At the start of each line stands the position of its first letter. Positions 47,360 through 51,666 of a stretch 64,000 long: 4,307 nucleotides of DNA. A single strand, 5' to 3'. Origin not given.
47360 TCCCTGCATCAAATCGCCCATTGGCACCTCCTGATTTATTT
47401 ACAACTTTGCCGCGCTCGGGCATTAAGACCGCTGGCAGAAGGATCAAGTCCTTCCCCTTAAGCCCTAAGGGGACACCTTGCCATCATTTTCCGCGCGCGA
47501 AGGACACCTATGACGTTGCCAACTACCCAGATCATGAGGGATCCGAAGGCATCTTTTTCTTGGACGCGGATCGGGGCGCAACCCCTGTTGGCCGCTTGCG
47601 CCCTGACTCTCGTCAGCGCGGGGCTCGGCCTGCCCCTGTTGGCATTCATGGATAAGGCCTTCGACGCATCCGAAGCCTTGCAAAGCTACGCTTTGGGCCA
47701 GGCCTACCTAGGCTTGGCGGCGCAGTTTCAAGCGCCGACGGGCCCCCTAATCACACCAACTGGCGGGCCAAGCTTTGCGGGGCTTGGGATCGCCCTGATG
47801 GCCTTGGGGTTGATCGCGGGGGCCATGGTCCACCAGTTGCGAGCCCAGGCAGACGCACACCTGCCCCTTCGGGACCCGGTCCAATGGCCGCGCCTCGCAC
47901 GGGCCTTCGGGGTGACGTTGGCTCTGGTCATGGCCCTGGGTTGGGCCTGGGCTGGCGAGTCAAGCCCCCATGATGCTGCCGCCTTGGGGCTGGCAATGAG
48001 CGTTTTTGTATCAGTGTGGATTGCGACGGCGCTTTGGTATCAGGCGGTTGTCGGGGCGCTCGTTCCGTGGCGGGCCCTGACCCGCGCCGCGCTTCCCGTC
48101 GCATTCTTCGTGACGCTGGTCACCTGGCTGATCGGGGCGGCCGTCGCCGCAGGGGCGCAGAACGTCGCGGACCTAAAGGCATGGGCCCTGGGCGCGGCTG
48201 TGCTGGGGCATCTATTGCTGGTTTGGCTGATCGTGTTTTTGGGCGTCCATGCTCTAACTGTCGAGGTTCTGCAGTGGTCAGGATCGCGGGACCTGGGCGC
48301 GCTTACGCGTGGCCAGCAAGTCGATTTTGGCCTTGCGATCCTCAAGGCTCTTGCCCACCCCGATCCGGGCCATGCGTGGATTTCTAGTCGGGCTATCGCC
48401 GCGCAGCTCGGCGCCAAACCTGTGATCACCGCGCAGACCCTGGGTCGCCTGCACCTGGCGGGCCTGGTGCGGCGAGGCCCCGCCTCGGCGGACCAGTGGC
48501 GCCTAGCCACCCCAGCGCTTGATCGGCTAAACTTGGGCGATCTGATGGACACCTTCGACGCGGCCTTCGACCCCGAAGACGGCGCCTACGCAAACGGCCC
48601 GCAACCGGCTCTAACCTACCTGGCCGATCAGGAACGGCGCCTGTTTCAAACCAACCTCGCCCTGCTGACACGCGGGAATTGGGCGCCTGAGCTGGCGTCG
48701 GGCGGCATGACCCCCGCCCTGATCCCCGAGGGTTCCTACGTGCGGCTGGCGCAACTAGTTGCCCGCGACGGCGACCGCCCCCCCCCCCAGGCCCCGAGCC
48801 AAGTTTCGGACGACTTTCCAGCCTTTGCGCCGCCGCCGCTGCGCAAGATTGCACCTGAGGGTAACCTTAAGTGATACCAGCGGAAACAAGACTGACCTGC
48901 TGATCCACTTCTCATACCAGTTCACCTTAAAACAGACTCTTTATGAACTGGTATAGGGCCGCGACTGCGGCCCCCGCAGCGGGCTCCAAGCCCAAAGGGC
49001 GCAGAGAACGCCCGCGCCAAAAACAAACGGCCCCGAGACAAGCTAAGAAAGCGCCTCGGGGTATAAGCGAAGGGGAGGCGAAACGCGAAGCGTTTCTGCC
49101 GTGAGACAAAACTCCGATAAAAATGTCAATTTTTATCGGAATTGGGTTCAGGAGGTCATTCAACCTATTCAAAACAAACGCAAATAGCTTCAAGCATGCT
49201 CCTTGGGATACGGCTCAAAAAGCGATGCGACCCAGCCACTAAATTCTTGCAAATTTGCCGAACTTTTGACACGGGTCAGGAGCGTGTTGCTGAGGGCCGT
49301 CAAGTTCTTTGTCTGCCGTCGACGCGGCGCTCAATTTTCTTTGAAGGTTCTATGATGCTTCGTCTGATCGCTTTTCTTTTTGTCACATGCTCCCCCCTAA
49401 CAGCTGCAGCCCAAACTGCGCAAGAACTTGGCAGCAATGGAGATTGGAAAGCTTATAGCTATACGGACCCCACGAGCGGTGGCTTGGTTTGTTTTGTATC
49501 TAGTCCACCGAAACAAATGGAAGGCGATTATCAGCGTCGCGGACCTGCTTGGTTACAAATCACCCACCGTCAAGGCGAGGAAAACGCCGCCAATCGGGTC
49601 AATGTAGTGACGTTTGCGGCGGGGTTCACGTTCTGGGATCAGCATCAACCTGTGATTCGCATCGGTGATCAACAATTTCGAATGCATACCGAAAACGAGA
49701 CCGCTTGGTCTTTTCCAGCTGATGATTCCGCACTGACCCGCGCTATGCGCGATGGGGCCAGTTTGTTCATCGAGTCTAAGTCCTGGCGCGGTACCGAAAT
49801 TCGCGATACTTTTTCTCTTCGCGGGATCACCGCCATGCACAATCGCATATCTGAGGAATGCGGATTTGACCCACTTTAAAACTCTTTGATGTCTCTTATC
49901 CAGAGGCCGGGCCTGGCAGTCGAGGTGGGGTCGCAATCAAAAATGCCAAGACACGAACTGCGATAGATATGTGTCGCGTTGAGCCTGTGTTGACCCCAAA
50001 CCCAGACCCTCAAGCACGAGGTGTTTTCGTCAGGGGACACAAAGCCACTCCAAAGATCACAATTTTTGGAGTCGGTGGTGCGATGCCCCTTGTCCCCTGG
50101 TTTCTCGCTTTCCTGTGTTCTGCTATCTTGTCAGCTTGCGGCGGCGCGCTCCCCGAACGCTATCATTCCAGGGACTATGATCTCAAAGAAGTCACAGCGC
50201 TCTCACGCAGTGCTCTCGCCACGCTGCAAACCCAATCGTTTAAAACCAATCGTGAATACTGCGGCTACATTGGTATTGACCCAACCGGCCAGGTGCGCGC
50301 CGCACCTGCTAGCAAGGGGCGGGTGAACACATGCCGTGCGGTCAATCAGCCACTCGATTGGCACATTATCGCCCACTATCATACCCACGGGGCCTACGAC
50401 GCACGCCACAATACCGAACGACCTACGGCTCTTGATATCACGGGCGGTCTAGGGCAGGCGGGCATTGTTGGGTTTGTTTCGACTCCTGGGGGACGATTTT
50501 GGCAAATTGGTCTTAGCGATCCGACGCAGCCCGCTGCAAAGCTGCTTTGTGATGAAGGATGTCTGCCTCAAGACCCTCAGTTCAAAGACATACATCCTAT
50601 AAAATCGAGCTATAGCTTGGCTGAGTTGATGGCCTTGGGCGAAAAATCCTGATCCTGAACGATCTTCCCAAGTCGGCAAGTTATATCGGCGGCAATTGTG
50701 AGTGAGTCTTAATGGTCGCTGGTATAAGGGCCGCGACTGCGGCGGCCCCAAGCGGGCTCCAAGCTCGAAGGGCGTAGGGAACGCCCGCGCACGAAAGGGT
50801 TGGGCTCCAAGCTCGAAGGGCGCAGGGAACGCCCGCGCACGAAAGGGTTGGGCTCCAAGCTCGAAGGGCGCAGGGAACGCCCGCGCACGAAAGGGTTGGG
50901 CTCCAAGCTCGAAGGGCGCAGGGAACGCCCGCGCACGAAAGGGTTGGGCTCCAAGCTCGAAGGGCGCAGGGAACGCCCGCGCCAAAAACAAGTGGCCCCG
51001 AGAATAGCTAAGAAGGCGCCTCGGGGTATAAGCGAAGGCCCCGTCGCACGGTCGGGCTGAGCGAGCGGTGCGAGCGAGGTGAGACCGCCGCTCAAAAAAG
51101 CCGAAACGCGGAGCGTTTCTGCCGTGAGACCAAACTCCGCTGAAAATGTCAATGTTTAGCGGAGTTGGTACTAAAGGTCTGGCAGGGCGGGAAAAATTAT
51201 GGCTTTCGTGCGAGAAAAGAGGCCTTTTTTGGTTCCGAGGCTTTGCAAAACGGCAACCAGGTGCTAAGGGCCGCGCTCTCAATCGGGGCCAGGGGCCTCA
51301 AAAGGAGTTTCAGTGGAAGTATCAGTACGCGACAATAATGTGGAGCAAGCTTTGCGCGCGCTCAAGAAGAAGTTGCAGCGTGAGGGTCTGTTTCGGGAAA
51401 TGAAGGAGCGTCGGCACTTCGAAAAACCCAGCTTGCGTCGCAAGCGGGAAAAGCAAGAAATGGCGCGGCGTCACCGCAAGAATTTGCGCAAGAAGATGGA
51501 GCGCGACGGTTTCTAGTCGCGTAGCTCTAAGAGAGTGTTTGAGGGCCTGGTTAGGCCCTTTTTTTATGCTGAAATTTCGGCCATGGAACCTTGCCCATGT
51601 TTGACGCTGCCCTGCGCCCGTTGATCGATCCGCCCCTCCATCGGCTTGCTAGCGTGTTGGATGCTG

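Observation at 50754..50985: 48-bp repeat module expands as perfect tandem arrays (5x here; ~3.7x divergent variant at 5096-5273)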

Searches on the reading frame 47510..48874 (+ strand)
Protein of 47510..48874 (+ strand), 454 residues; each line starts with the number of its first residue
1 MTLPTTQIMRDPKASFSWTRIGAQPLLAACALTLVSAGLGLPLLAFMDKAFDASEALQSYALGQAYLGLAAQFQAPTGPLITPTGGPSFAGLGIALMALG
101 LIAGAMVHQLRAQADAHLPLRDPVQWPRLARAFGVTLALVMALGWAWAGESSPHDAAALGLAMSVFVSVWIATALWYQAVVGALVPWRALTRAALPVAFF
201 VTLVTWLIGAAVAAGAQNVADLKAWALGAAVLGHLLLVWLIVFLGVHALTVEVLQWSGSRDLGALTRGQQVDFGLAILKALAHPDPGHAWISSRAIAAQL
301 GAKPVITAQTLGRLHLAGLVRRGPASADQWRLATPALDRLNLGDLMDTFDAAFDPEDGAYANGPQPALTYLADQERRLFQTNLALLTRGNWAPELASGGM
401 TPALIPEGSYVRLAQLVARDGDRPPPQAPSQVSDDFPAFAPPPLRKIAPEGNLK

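Call 57: search_protein_families(library=pfam, proteins=[window:47510-48874:+], max_evalue=0.001)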
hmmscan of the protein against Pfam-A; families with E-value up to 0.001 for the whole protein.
window:47510-48874:+ (454 aa): 1 family
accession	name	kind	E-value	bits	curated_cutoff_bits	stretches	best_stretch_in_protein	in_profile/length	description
PF02082.26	Rrf2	-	0.00066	20.3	30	1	269-355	3-87/132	Iron-dependent Transcriptional regulator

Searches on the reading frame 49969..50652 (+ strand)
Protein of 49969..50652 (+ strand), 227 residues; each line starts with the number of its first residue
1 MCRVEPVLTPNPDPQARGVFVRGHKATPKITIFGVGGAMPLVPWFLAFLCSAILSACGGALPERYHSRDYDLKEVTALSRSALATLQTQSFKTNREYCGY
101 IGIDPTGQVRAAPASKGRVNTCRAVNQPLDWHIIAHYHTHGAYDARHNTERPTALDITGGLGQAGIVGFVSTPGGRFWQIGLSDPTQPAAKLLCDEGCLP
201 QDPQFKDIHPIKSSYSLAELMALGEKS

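Call 57: search_protein_families(library=pfam, proteins=[window:49969-50652:+], max_evalue=0.001)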
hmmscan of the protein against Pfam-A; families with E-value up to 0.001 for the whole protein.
window:49969-50652:+ (227 aa): 1 family
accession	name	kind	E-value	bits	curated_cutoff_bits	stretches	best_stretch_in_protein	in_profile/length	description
PF14220.11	DUF4329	-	1.6e-21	76.9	28.6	1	80-181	5-105/116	Domain of unknown function (DUF4329)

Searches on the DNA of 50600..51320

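Call 56: search_rna_families(source=window, start=50600, end=51320, threshold=evalue, max_evalue=1)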
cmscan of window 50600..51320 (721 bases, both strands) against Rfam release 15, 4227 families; matches with E-value up to 1: 1.
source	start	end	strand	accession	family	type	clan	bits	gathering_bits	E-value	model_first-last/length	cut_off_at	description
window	51133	51167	+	RF04201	MIR7510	Gene; miRNA;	-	18.9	93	0.76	1-79/79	no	MIR7510 microRNA precursor family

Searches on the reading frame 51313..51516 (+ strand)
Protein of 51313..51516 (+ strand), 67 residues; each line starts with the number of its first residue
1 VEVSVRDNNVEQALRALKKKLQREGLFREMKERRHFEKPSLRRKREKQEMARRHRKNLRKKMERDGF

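Call 8: find_encoding_contigs(protein=window:51313-51516:+, flank=3000, max_places=10)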
Protein window:51313-51516:+ (67 aa): no gene with exactly this product is on record in the collection.

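Call 9: find_encoding_contigs(protein=window:51313-51513:+, flank=3000, max_places=10)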
Protein seq(67 aa) (67 aa): no gene with exactly this product is on record in the collection.

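Call 21: find_homologous_proteins(query=window:51313-51513:+, max_evalue=1e-10)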
Query seq(67 aa) (67 aa): 7889 proteins with E <= 1e-10 among 8000 candidates; the best 120 are listed.
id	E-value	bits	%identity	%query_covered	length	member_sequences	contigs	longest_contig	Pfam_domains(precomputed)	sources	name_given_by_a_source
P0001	2.2e-31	124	99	100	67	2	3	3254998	PF01165.26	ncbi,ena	-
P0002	5.9e-31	122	96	100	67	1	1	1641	PF01165.26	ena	-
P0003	1.8e-30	121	97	100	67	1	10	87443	PF01165.26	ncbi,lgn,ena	ncbi:MAG: 30S ribosomal protein S21 [Alphaproteobacteria bacterium]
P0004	3.0e-30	120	96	100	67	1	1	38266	PF01165.26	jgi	-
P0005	4.8e-30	119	96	100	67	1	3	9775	PF01165.26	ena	-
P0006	8.3e-30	119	94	100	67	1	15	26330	PF01165.26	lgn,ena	-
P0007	9.3e-30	119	94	100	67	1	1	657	PF01165.26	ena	-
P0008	1.1e-29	118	94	100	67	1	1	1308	PF01165.26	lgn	-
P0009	1.2e-29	118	93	100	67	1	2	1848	PF01165.26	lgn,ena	-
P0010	1.7e-29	118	94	100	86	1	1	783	PF01165.26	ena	-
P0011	7.1e-29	116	93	100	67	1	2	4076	PF01165.26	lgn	-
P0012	9.2e-29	115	91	100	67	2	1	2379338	PF01165.26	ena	-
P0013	2.0e-28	114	90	100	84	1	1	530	PF01165.26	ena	-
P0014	2.7e-27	111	88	100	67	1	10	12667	PF01165.26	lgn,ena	-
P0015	9.8e-27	109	87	100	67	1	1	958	PF01165.26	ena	-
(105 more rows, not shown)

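Call 22: find_encoding_contigs(protein=P0001, flank=5000, max_places=10)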
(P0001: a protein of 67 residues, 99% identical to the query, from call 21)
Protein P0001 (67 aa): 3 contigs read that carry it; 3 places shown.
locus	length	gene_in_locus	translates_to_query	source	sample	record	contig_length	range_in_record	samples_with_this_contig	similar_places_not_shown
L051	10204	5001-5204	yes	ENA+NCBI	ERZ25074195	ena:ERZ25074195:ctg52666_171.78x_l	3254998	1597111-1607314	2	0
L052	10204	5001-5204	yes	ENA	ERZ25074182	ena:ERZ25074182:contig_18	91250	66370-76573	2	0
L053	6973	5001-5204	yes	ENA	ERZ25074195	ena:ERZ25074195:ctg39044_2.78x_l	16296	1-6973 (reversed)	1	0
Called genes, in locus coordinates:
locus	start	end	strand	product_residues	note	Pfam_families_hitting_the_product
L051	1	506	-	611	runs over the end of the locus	PF14849:YidC_periplas, PF02096:60KD_IMP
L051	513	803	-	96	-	PF01809:YidD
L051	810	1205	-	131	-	PF00825:Ribonuclease_P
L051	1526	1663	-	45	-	PF00468:Ribosomal_L34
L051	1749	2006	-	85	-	PF04380:BMFP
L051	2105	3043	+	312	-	PF01790:LGT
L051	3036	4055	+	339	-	PF02636:Methyltransf_28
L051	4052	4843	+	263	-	PF02578:Cu-oxidase_4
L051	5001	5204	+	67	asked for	PF01165:Ribosomal_S21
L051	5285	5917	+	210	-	PF01066:CDP-OH_P_transf (weak)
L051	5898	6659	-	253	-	PF01571:GCV_T (weak)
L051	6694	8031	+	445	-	PF01979:Amidohydro_1, PF12890:DHOase (weak), PF07969:Amidohydro_3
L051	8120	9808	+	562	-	PF02771:Acyl-CoA_dh_N, PF02770:Acyl-CoA_dh_M, PF00441:Acyl-CoA_dh_1, PF12806:Acyl-CoA_dh_C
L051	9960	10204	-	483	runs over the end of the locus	-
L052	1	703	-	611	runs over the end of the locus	PF14849:YidC_periplas, PF02096:60KD_IMP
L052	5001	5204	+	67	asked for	PF01165:Ribosomal_S21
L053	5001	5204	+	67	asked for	PF01165:Ribosomal_S21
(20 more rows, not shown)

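Call 23: find_encoding_contigs(protein=P0003, flank=5000, max_places=10)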
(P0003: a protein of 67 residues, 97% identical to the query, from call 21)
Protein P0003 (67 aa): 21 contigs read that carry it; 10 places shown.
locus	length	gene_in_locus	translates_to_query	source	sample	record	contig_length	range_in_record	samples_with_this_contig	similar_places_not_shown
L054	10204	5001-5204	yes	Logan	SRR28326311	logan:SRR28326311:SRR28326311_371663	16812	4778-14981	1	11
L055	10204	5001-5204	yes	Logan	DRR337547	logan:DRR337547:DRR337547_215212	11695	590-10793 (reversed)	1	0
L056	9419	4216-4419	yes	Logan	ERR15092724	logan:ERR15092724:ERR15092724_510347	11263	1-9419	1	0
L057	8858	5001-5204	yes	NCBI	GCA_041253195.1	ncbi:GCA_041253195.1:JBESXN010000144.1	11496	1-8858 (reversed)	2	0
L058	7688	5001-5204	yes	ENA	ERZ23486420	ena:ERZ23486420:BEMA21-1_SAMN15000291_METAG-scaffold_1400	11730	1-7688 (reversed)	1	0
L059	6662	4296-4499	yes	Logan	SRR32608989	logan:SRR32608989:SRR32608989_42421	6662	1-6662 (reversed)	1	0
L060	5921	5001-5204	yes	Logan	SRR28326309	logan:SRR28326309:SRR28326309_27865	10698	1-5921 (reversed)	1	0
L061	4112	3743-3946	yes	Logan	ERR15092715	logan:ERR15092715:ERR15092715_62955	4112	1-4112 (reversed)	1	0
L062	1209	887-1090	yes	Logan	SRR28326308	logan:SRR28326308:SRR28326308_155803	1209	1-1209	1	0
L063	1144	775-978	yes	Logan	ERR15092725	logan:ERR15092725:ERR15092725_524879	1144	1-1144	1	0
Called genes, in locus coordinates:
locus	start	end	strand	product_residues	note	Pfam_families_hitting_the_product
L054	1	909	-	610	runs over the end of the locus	PF14849:YidC_periplas, PF02096:60KD_IMP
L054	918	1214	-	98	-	PF01809:YidD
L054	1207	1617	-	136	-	PF00825:Ribonuclease_P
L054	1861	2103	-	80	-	PF04380:BMFP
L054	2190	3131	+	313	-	PF01790:LGT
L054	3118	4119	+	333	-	PF02636:Methyltransf_28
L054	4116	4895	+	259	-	PF02578:Cu-oxidase_4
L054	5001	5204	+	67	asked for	PF01165:Ribosomal_S21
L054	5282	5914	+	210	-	PF01066:CDP-OH_P_transf (weak)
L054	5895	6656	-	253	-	PF01571:GCV_T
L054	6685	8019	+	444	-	PF01979:Amidohydro_1, PF12890:DHOase (weak), PF07969:Amidohydro_3 (weak)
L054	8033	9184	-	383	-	PF01594:AI-2E_transport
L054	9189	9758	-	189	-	PF04752:ChaC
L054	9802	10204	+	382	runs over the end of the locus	-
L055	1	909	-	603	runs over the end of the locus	?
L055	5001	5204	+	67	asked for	PF01165:Ribosomal_S21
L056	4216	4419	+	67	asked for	PF01165:Ribosomal_S21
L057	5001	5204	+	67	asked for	PF01165:Ribosomal_S21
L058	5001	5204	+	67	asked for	PF01165:Ribosomal_S21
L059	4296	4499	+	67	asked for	PF01165:Ribosomal_S21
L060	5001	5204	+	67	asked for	PF01165:Ribosomal_S21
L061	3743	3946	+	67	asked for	PF01165:Ribosomal_S21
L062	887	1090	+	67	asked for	PF01165:Ribosomal_S21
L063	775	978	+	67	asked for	PF01165:Ribosomal_S21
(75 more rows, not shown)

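Call 34: find_encoding_contigs(protein=P0012, flank=10000, max_places=3)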
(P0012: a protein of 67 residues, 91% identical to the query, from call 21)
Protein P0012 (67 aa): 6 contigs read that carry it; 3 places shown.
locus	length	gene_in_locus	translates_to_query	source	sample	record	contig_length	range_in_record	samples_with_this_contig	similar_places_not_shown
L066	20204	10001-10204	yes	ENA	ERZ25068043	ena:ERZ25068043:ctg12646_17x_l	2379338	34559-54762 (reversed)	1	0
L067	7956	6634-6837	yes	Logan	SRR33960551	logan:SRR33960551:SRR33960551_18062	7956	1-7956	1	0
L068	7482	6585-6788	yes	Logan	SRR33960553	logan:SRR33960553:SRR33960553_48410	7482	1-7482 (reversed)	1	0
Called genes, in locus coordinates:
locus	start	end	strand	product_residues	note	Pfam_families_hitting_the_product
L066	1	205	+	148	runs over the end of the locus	PF00691:OmpA (weak)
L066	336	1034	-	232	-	PF00565:SNase, PF27542:ArfC (weak)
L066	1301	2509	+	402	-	PF01546:Peptidase_M20, PF07687:M20_dimer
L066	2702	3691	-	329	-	PF01555:N6_N4_Mtase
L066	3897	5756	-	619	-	PF14849:YidC_periplas, PF02096:60KD_IMP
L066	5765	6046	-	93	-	PF01809:YidD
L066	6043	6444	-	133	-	PF00825:Ribonuclease_P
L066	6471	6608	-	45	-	PF00468:Ribosomal_L34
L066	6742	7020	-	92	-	PF04380:BMFP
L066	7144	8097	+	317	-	PF01790:LGT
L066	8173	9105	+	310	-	PF02636:Methyltransf_28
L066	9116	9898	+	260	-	PF02578:Cu-oxidase_4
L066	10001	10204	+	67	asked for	PF01165:Ribosomal_S21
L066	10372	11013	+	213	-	PF01066:CDP-OH_P_transf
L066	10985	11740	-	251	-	PF01571:GCV_T (weak)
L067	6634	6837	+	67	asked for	PF01165:Ribosomal_S21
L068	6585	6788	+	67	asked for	PF01165:Ribosomal_S21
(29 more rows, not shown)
